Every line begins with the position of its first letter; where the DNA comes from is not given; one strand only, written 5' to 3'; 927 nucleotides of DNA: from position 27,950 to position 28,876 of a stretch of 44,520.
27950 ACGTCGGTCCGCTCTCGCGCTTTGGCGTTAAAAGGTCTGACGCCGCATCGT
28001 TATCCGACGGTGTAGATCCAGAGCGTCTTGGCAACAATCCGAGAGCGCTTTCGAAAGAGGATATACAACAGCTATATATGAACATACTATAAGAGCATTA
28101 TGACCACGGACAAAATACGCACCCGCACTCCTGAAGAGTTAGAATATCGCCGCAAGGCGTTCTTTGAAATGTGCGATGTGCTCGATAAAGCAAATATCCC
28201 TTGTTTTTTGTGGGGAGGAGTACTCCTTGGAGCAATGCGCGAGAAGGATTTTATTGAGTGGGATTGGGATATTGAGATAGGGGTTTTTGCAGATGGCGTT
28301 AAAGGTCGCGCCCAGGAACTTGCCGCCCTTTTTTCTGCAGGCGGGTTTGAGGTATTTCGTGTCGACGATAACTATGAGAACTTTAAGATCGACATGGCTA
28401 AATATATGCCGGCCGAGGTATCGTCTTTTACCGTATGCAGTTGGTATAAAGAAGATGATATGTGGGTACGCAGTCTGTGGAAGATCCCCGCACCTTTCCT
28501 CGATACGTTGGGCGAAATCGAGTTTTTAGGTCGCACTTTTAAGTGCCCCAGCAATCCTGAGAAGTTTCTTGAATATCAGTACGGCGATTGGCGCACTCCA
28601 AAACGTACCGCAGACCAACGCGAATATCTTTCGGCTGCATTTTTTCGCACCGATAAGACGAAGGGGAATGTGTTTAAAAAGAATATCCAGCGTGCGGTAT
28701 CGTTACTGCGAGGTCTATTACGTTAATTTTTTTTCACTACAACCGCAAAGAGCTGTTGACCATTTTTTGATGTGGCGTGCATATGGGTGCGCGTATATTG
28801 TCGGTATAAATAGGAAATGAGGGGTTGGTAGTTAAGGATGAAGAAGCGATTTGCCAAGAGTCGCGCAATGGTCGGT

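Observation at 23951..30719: Complete phosphonate branch embedded in a glycan locus, suggesting a phosphonate-decorated cell-surface glycan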

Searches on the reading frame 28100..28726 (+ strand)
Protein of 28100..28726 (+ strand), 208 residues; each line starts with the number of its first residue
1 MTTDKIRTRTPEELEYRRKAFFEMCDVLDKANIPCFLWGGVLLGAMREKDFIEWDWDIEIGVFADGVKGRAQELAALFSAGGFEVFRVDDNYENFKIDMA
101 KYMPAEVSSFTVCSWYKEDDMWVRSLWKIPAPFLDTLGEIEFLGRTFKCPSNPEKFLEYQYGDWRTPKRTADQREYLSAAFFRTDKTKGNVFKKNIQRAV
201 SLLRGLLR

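Call 5: search_protein_families(library=pfam, proteins=[window:28100-28726:+], max_evalue=0.001)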
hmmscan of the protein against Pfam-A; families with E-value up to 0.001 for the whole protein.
window:28100-28726:+ (208 aa): 1 family
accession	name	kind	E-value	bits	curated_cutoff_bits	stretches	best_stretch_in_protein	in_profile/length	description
PF04991.19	LicD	-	1.2e-09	39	22.6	1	30-61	3-34/227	LicD family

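Call 6: search_protein_families(library=ncbifam, proteins=[window:28100-28726:+], max_evalue=0.001)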
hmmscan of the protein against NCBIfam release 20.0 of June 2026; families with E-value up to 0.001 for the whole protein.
window:28100-28726:+ (208 aa): 1 family
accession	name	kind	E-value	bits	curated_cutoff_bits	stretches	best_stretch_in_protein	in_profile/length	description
NF045866.1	GGPL_Ptran_Mf1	equivalog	3.5e-14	53.5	225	2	21-61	9-49/240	diacylglycerol cholinephosphotransferase Mf1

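Call 26: search_solved_structures(query=window:28100-28726:+, max_evalue=1, show_alignments=2)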
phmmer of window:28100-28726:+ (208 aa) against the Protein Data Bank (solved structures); distinct sequences matched with E-value up to 1: 1.
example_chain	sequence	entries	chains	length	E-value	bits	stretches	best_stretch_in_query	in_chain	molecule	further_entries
6kaj_A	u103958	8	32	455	1.5e-10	44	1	23-163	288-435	Fukutin-related protein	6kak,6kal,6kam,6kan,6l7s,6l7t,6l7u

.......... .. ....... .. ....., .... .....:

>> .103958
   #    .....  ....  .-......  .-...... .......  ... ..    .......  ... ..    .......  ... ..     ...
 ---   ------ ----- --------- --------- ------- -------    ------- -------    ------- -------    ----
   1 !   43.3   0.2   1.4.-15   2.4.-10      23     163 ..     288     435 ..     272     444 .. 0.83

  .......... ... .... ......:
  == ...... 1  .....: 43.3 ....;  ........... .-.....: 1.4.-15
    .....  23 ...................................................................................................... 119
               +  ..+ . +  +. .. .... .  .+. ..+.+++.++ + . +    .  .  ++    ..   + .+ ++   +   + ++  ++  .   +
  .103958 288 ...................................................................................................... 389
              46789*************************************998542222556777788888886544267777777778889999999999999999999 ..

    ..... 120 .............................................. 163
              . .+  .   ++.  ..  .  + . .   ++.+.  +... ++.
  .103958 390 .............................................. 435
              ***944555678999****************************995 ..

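Call 38: find_homologous_proteins(query=window:28100-28726:+, max_evalue=0.00001)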
Query window:28100-28726:+ (208 aa): 11 proteins with E <= 0.00001 among 167 candidates.
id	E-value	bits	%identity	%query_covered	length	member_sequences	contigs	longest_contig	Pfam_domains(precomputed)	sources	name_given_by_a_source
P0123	2.3e-140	483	100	100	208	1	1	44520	PF04991.20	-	-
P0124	3.0e-88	313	69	96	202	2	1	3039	PF04991.20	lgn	-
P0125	4.7e-84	299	62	98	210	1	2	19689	PF04991.20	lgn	-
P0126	9.1e-60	220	51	98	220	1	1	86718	PF04991.20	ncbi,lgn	-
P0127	6.9e-56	207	50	97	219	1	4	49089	PF04991.20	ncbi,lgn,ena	-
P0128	4.0e-41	159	42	83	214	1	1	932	PF04991.20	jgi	jgi:phosphorylcholine metabolism protein LicD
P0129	4.8e-41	158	42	83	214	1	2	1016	PF04991.20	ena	-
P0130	5.6e-35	139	43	70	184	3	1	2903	PF04991.20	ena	-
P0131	3.1e-34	136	37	98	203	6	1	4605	PF04991.20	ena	-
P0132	1.1e-26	112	34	97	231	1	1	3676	PF04991.20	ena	-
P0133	7.3e-20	89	35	73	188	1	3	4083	PF04991.20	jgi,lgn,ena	-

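Call 39: find_encoding_contigs(protein=P0126, flank=8000, max_places=2)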
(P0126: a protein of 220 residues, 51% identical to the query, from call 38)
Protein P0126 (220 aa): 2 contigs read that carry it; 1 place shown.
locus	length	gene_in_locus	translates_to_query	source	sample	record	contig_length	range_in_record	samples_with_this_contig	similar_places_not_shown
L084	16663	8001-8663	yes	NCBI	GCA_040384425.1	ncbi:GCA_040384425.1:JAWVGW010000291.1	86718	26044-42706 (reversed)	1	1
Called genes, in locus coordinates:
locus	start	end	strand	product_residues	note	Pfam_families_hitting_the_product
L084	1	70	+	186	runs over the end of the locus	PF00908:dTDP_sugar_isom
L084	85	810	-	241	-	PF02698:DUF218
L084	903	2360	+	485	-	PF02366:PMT, PF13231:PMT_2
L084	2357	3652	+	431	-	PF04794:YdjC, PF04138:GtrA_DPMS_TM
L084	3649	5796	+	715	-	PF01370:Epimerase, PF16363:GDP_Man_Dehyd, PF13727:CoA_binding_3, PF01073:3Beta_HSD, PF01370:Epimerase, PF02719:Polysacc_synt_2, PF04321:RmlD_sub_bind, PF08659:KR, +7 more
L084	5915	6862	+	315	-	PF00535:Glycos_transf_2, PF13641:Glyco_tranf_2_3 (weak)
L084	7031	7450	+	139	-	PF01467:CTP_transf_like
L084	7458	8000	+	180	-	-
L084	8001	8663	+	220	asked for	PF04991:LicD (weak)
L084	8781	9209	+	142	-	-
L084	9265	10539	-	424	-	PF01943:Polysacc_synt, PF13440:Polysacc_synt_3 (weak)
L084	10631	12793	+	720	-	PF04932:Wzy_C, PF13371:TPR_9 (faint), PF07719:TPR_2 (faint), PF14561:TPR_20 (faint), PF13424:TPR_12 (faint), PF13428:TPR_14 (faint), PF14559:TPR_19 (faint)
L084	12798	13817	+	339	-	PF01565:FAD_binding_4, PF02873:MurB_C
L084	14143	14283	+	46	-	-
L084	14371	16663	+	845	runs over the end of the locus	PF07517:SecA_DEAD, PF01043:SecA_PP_bind, PF21090:P-loop_SecA, PF07516:SecA_SW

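Call 40: find_encoding_contigs(protein=P0127, flank=8000, max_places=2)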
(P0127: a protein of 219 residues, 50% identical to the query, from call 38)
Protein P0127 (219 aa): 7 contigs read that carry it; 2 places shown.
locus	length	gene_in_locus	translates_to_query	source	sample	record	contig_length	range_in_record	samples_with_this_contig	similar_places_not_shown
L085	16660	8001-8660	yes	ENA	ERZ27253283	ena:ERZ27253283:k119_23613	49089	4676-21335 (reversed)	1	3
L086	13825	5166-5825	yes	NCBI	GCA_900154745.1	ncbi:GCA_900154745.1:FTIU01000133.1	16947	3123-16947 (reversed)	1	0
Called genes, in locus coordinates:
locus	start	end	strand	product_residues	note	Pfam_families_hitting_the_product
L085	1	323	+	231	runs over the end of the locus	PF01209:Ubie_methyltran, PF07021:MetW (weak), PF08003:Methyltransf_9, PF13489:Methyltransf_23, PF13847:Methyltransf_31, PF08241:Methyltransf_11, PF08242:Methyltransf_12, PF13649:Methyltransf_25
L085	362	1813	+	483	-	PF13231:PMT_2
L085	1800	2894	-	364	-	PF01041:DegT_DnrJ_EryC1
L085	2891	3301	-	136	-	PF05523:FdtA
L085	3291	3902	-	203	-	PF00891:Methyltransf_2 (weak), PF13489:Methyltransf_23, PF01209:Ubie_methyltran (weak), PF13847:Methyltransf_31, PF13649:Methyltransf_25, PF08241:Methyltransf_11, PF08242:Methyltransf_12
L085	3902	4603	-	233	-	PF00535:Glycos_transf_2, PF13641:Glyco_tranf_2_3 (weak)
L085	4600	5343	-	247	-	PF00483:NTP_transferase, PF01128:IspD (weak), PF12804:NTP_transf_3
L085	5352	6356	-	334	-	PF01073:3Beta_HSD, PF01370:Epimerase, PF02719:Polysacc_synt_2, PF04321:RmlD_sub_bind, PF07993:NAD_binding_4, PF16363:GDP_Man_Dehyd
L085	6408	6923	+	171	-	PF04138:GtrA_DPMS_TM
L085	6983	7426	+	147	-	PF01467:CTP_transf_like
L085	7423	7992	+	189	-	-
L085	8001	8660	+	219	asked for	PF04991:LicD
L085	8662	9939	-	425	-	PF01943:Polysacc_synt, PF13440:Polysacc_synt_3 (weak)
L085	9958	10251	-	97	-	PF03083:MtN3_slv (faint), PF04193:PQ-loop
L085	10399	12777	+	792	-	PF04932:Wzy_C, PF13428:TPR_14 (faint), PF13424:TPR_12 (faint), PF23914:TPR_CcmH_CycH (faint), PF14559:TPR_19 (faint), PF07719:TPR_2 (faint), PF13181:TPR_8 (faint), PF13432:TPR_16, +1 more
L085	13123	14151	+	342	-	PF01565:FAD_binding_4, PF02873:MurB_C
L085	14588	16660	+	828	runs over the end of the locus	PF07517:SecA_DEAD, PF01043:SecA_PP_bind, PF21090:P-loop_SecA, PF07516:SecA_SW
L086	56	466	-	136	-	PF05523:FdtA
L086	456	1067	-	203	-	PF00891:Methyltransf_2 (weak), PF13489:Methyltransf_23, PF01209:Ubie_methyltran (weak), PF13847:Methyltransf_31, PF13649:Methyltransf_25, PF08241:Methyltransf_11, PF08242:Methyltransf_12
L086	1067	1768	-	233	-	PF00535:Glycos_transf_2, PF13641:Glyco_tranf_2_3 (weak)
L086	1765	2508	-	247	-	PF00483:NTP_transferase, PF01128:IspD (weak), PF12804:NTP_transf_3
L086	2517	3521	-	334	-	PF01073:3Beta_HSD, PF01370:Epimerase, PF02719:Polysacc_synt_2, PF04321:RmlD_sub_bind, PF07993:NAD_binding_4, PF16363:GDP_Man_Dehyd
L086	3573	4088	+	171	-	PF04138:GtrA_DPMS_TM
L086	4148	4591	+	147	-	PF01467:CTP_transf_like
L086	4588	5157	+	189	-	-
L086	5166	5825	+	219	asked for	PF04991:LicD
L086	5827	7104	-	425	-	PF01943:Polysacc_synt, PF13440:Polysacc_synt_3 (weak)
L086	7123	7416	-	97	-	PF03083:MtN3_slv (faint), PF04193:PQ-loop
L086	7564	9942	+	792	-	PF04932:Wzy_C, PF13428:TPR_14 (faint), PF13424:TPR_12 (faint), PF23914:TPR_CcmH_CycH (faint), PF14559:TPR_19 (faint), PF07719:TPR_2 (faint), PF13181:TPR_8 (faint), PF13432:TPR_16, +1 more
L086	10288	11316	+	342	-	PF01565:FAD_binding_4, PF02873:MurB_C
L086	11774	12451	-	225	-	-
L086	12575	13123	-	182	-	-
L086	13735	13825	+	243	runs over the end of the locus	PF07516:SecA_SW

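Call 41: find_encoding_contigs(protein=P0125, flank=8000, max_places=2)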
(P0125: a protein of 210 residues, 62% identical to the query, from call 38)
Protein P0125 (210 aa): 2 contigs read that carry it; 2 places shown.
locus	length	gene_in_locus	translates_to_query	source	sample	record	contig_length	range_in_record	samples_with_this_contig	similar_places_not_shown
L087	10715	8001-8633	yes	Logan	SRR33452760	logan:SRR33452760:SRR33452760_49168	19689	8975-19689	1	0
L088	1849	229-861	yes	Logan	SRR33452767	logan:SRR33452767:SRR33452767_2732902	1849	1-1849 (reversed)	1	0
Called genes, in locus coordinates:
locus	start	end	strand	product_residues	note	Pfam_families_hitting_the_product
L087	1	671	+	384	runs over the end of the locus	PF13439:Glyco_transf_4 (weak), PF00534:Glycos_transf_1, PF13692:Glyco_trans_1_4, PF13524:Glyco_trans_1_2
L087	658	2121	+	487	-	-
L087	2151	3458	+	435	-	PF04794:YdjC, PF04138:GtrA_DPMS_TM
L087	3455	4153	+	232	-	PF13489:Methyltransf_23 (weak), PF13847:Methyltransf_31 (weak), PF08241:Methyltransf_11, PF08242:Methyltransf_12, PF13649:Methyltransf_25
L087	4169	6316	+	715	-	PF01370:Epimerase, PF16363:GDP_Man_Dehyd, PF13727:CoA_binding_3, PF01073:3Beta_HSD, PF01370:Epimerase, PF02719:Polysacc_synt_2, PF04321:RmlD_sub_bind, PF08659:KR, +5 more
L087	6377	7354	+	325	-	PF00535:Glycos_transf_2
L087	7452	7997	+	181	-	PF13489:Methyltransf_23 (weak), PF13649:Methyltransf_25 (faint)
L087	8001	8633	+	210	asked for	PF04991:LicD (faint)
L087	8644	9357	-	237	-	PF02353:CMAS (weak), PF13489:Methyltransf_23, PF05175:MTS (weak), PF13847:Methyltransf_31 (weak), PF08241:Methyltransf_11, PF08242:Methyltransf_12, PF13649:Methyltransf_25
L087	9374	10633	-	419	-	PF01943:Polysacc_synt, PF13440:Polysacc_synt_3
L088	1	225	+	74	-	?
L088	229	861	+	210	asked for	PF04991:LicD (faint)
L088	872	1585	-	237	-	PF02353:CMAS (weak), PF13489:Methyltransf_23, PF05175:MTS (weak), PF13847:Methyltransf_31 (weak), PF08241:Methyltransf_11, PF08242:Methyltransf_12, PF13649:Methyltransf_25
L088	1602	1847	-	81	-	?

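Call 43: search_protein_families(library=ncbifam, proteins=[L084:7031-7450:+, L085:6983-7426:+, L084:7458-8000:+, L085:7423-7992:+, L087:7452-7997:+, L084:8001-8663:+, L085:8001-8660:+], max_evalue=0.001)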
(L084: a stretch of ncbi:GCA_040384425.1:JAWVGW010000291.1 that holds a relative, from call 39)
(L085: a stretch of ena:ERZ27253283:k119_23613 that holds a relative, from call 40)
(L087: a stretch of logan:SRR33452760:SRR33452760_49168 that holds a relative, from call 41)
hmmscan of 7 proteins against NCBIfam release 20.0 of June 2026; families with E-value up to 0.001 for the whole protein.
L084:7031-7450:+ (139 aa): 11 families
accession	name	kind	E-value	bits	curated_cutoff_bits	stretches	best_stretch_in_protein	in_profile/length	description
TIGR02199.1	rfaE_dom_II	equivalog_domain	2.3e-31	108.6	181.5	1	3-137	10-143/144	D-glycero-beta-D-manno-heptose 1-phosphate adenylyltransferase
NF008454.0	PRK11316.1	equivalog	4.9e-27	94.7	521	1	4-138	340-473/475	bifunctional D-glycero-beta-D-manno-heptose-7-phosphate kinase/D-glycero-beta-D-manno-heptose 1-phosphate adenylyltransferase HldE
TIGR00125.1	cyt_tran_rel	domain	2.3e-18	66.1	27.7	1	6-71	1-65/65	adenylyltransferase/cytidyltransferase family protein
TIGR01518.1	g3p_cytidyltrns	equivalog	1.3e-14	54.3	165.4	1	7-133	1-122/125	glycerol-3-phosphate cytidylyltransferase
NF001985.0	PRK00777.1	subfamily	8.3e-12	45.4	104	1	7-67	7-67/157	pantetheine-phosphate adenylyltransferase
NF002250.0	PRK01170.1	subfamily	1.5e-06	27.9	489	1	9-64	5-59/322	bifunctional pantetheine-phosphate adenylyltransferase/NTP phosphatase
TIGR01510.1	coaD_prev_kdtB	equivalog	2.9e-06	27.4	103.3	1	7-68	3-58/155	pantetheine-phosphate adenylyltransferase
NF005518.0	PRK07143.1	equivalog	6e-06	25.9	232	1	5-67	16-81/281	hypothetical protein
NF045965.1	RibF_rel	equivalog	8.1e-05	22.2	200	1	7-66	15-82/279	FAD synthase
NF041124.1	CoaD_Thcocales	equivalog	0.00056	19.8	290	1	2-46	2-46/156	phosphopantetheine adenylyltransferase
NF004162.0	PRK05627.1-5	equivalog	0.0008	18.9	241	1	9-76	18-88/304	bifunctional riboflavin kinase/FAD synthetase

L085:6983-7426:+ (147 aa): 9 families
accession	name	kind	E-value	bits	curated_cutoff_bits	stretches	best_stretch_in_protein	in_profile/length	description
TIGR02199.1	rfaE_dom_II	equivalog_domain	7.6e-31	106.9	181.5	1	5-141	8-143/144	D-glycero-beta-D-manno-heptose 1-phosphate adenylyltransferase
NF008454.0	PRK11316.1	equivalog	1.1e-25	90.2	521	1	5-142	337-473/475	bifunctional D-glycero-beta-D-manno-heptose-7-phosphate kinase/D-glycero-beta-D-manno-heptose 1-phosphate adenylyltransferase HldE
TIGR00125.1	cyt_tran_rel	domain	5.8e-19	68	27.7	1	10-73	1-63/65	adenylyltransferase/cytidyltransferase family protein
TIGR01518.1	g3p_cytidyltrns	equivalog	2.7e-16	59.8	165.4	1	11-138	1-123/125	glycerol-3-phosphate cytidylyltransferase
NF001985.0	PRK00777.1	subfamily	1.3e-11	44.8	104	1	8-71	6-67/157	pantetheine-phosphate adenylyltransferase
NF002250.0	PRK01170.1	subfamily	2.9e-08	33.5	489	1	14-70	6-61/322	bifunctional pantetheine-phosphate adenylyltransferase/NTP phosphatase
TIGR01510.1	coaD_prev_kdtB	equivalog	5.3e-06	26.5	103.3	1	11-70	3-56/155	pantetheine-phosphate adenylyltransferase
NF005518.0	PRK07143.1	equivalog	1.7e-05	24.4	232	1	5-47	12-56/281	hypothetical protein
NF045965.1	RibF_rel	equivalog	9.7e-05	21.9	200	1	7-45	12-55/279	FAD synthase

L084:7458-8000:+ (180 aa): 3 families
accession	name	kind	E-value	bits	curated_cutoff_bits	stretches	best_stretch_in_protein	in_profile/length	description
NF004978.0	PRK06354.1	subfamily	0.0002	20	462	1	77-138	191-254/590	pyruvate kinase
NF004491.0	PRK05826.1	subfamily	0.00032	19.3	432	1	69-137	180-249/477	pyruvate kinase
TIGR01064.1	pyruv_kin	equivalog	0.00064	18.3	306.4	1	77-137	184-246/476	pyruvate kinase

L085:7423-7992:+ (189 aa): 0 families

L087:7452-7997:+ (181 aa): 2 families
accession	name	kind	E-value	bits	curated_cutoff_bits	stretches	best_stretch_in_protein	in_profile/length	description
NF045667.1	MTase_DVU1556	equivalog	0.00025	20.6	155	1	30-75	21-68/213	DVU_1556 family methyltransferase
TIGR02021.1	BchM-ChlM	equivalog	0.00033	20.1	158.9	1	27-59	49-83/218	magnesium protoporphyrin IX methyltransferase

L084:8001-8663:+ (220 aa): 1 family
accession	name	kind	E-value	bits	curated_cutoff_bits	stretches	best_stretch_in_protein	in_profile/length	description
NF045866.1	GGPL_Ptran_Mf1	equivalog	2.5e-20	73.6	225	2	24-65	9-50/240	diacylglycerol cholinephosphotransferase Mf1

L085:8001-8660:+ (219 aa): 1 family
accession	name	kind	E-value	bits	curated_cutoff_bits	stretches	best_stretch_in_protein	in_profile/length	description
NF045866.1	GGPL_Ptran_Mf1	equivalog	7.1e-18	65.6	225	2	25-65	12-52/240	diacylglycerol cholinephosphotransferase Mf1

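Call 52: predict_structure(alignment_id=A2)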
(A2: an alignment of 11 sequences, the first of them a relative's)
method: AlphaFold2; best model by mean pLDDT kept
length: 208 residues; sequences in the alignment: 11
mean_pLDDT: 90.1   pTM: 0.83
mean pLDDT of the five models: 90.1, 86.8, 83.6, 83.5, 81.6
residues with pLDDT >= 90: 151; 70-90: 41; 50-70: 10; < 50: 6
segments of 3 or more residues with pLDDT < 50: 187-190
pLDDT, mean of each block of 10 residues (from residue 1): 72 93 97 96 95 88 95 97 97 95 88 97 95 97 96 97 91 90 66 70 79
secondary structure, 60 per line:
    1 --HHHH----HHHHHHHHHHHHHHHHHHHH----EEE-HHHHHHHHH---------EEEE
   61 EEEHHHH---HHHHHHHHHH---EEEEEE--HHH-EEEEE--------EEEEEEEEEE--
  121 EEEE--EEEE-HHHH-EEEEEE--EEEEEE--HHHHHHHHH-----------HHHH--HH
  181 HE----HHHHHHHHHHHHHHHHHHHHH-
elements in order: H3-6 H11-30 E35-37 H39-47 E57-63 H64-67 H71-80 E84-89 E96-100 E109-118 E121-124 E127-130 H132-135 E137-142 E145-150 H153-161 H173-176 H187-207

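Call 55: fold_search(model_id=the predicted structure, library=pdb)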
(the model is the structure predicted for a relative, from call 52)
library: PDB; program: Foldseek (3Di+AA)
matches with E <= 10: 476; with E <= 0.001: 18
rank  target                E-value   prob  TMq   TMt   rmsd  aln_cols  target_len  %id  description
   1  6l7s_B                2.6e-09  1.00  0.62  0.31   4.7       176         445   24  Crystal structure of FKRP in complex with Mg ion, Zinc peak data (released 2020-01-15)
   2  6kak_B                3.5e-09  1.00  0.61  0.31   4.8       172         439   25  Crystal structure of FKRP in complex with Mg ion (released 2020-01-15)
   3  6kam_A                4.2e-09  1.00  0.60  0.30   4.7       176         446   25  Crystal structure of FKRP in complex with Ba ion, CDP-ribtol, and sugar acceptor (released 2020-01-15)
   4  6kak_C                4.5e-09  1.00  0.59  0.30   4.8       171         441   26  Crystal structure of FKRP in complex with Mg ion (released 2020-01-15)
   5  6kak_A                6.4e-09  1.00  0.62  0.31   4.9       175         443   24  Crystal structure of FKRP in complex with Mg ion (released 2020-01-15)
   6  6l7u_A                7.3e-09  1.00  0.63  0.31   4.4       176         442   23  Crystal structure of FKRP in complex with Ba ion, Ba-SAD data (released 2020-01-15)
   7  6kan_B                1.1e-08  1.00  0.61  0.30   4.7       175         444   24  Crystal structure of FKRP in complex with Ba ion (released 2020-01-15)
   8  6kal_D                1.2e-08  1.00  0.60  0.30   4.6       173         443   25  Crystal structure of FKRP in complex with Mg ion and CMP (released 2020-01-15)
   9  6kak_D                1.3e-08  1.00  0.60  0.31   4.6       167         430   25  Crystal structure of FKRP in complex with Mg ion (released 2020-01-15)
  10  6l7u_D                1.3e-08  1.00  0.60  0.31   4.6       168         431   26  Crystal structure of FKRP in complex with Ba ion, Ba-SAD data (released 2020-01-15)
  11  6kal_C                1.5e-08  1.00  0.61  0.30   4.6       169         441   25  Crystal structure of FKRP in complex with Mg ion and CMP (released 2020-01-15)
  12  6kal_A                2.5e-08  1.00  0.61  0.30   5.0       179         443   24  Crystal structure of FKRP in complex with Mg ion and CMP (released 2020-01-15)
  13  6kal_B                3.4e-08  1.00  0.63  0.31   3.7       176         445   26  Crystal structure of FKRP in complex with Mg ion and CMP (released 2020-01-15)
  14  5kqj_MODEL_1_A        1.9e-04  1.00  0.45  0.50   3.8       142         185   16  Solution Structure of Antibiotic-Resistance Factor ANT(2'')-Ia Reveals Substrate-Regulated Conformation Dynami (released 2017-07-12)
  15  4wqk                  2.7e-04  1.00  0.46  0.53   3.9       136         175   18  Crystal structure of aminoglycoside nucleotidylyltransferase ANT(2")-Ia, apo form (released 2014-11-12)
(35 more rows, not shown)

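Call 61: find_encoding_contigs(protein=P0131, flank=5000, max_places=2)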
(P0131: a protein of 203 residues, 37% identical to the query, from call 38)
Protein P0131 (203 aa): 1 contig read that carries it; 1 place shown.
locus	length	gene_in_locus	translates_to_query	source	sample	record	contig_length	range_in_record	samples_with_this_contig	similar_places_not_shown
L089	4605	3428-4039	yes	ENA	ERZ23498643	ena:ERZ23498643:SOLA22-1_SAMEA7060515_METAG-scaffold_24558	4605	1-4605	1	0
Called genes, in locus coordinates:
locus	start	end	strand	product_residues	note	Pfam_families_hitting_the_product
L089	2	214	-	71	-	?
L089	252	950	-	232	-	-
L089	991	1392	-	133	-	PF06094:GGACT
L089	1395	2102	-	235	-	-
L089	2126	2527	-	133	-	PF01467:CTP_transf_like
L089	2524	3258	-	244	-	PF00106:adh_short, PF13561:adh_short_C2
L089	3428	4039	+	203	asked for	PF04991:LicD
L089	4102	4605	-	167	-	?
